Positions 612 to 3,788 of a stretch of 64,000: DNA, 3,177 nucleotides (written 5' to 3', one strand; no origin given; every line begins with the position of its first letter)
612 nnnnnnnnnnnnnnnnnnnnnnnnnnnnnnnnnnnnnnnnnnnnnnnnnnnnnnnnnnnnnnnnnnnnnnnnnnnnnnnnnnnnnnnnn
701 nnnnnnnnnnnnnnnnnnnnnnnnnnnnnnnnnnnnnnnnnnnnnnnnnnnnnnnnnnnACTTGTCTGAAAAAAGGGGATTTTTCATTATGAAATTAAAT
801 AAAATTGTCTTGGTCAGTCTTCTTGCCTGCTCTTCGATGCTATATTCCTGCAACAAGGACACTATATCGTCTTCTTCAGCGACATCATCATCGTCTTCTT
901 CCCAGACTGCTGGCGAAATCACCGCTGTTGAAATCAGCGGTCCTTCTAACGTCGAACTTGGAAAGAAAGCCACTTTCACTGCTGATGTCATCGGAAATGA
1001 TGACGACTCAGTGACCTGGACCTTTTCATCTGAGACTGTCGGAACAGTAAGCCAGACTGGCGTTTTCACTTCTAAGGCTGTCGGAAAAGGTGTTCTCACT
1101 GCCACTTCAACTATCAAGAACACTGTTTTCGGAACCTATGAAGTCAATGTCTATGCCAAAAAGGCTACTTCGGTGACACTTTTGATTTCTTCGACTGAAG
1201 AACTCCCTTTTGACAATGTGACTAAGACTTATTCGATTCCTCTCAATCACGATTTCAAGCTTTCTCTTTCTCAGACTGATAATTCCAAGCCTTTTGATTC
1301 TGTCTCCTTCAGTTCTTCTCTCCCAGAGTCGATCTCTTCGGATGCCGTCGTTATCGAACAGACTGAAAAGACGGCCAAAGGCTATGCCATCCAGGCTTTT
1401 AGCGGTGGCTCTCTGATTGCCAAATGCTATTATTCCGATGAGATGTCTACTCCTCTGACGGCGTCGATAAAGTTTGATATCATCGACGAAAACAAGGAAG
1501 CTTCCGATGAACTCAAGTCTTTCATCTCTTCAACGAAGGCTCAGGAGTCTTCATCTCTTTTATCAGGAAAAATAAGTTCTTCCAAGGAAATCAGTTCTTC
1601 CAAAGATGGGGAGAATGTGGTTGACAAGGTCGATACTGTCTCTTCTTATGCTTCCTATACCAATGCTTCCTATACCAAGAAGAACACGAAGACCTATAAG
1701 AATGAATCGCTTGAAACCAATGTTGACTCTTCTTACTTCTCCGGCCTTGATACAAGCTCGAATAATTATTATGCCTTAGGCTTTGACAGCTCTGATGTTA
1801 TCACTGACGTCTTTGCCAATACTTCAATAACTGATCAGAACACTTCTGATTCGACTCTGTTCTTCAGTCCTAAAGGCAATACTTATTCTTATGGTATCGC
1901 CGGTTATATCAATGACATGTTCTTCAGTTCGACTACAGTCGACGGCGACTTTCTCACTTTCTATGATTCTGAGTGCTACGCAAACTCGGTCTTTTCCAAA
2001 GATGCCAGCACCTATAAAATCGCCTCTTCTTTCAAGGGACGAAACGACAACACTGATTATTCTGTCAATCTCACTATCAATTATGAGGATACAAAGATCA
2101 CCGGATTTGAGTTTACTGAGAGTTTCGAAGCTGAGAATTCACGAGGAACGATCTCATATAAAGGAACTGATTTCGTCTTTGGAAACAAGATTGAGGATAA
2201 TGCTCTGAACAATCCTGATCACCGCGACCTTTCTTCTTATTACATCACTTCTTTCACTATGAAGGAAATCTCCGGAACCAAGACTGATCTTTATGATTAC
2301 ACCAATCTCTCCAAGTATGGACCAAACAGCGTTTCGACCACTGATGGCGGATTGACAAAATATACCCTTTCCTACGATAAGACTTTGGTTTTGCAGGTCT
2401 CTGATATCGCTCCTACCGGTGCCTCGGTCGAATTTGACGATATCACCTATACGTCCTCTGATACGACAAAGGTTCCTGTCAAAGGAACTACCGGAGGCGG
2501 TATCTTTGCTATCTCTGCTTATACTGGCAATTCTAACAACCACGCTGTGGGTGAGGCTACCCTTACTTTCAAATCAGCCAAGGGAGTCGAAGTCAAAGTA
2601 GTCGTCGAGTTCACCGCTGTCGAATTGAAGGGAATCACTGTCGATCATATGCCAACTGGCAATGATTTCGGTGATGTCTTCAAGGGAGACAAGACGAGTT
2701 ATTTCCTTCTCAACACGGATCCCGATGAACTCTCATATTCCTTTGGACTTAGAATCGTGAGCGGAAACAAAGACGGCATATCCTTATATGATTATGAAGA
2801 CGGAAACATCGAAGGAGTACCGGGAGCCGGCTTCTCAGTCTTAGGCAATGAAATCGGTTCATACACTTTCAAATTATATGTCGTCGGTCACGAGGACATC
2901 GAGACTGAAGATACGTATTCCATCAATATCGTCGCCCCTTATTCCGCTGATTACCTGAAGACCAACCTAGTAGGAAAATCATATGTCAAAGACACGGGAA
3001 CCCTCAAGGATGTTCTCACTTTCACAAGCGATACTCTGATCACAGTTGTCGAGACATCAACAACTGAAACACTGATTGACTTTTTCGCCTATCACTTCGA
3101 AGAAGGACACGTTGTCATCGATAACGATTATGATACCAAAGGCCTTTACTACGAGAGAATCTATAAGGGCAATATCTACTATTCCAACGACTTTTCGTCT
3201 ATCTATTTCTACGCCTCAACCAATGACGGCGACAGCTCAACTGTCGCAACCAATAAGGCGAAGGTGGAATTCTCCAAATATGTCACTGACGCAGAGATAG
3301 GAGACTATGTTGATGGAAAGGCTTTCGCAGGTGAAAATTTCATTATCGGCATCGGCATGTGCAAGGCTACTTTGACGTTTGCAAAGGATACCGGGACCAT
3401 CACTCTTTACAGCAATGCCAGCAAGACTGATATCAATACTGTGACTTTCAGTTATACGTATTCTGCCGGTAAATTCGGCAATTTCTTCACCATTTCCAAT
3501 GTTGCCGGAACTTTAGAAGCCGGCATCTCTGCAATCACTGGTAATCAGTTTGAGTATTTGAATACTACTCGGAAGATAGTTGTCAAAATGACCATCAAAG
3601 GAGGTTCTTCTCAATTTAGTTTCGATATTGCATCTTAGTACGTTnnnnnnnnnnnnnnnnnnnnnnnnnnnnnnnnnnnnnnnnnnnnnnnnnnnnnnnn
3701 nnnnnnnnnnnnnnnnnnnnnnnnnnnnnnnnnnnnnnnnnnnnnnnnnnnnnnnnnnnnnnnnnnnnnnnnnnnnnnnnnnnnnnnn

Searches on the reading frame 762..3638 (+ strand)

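Call 82: search_protein_families(library=pfam, proteins=[window:762-3638:+], max_evalue=0.0001)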
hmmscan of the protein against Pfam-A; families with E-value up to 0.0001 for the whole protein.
window:762-3638:+ (958 aa): 1 family
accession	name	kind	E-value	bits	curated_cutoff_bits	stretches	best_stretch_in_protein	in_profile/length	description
PF02368.24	Big_2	-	3.1e-05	24.3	22.8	0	64-118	14-70/79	Bacterial Ig-like domain (group 2)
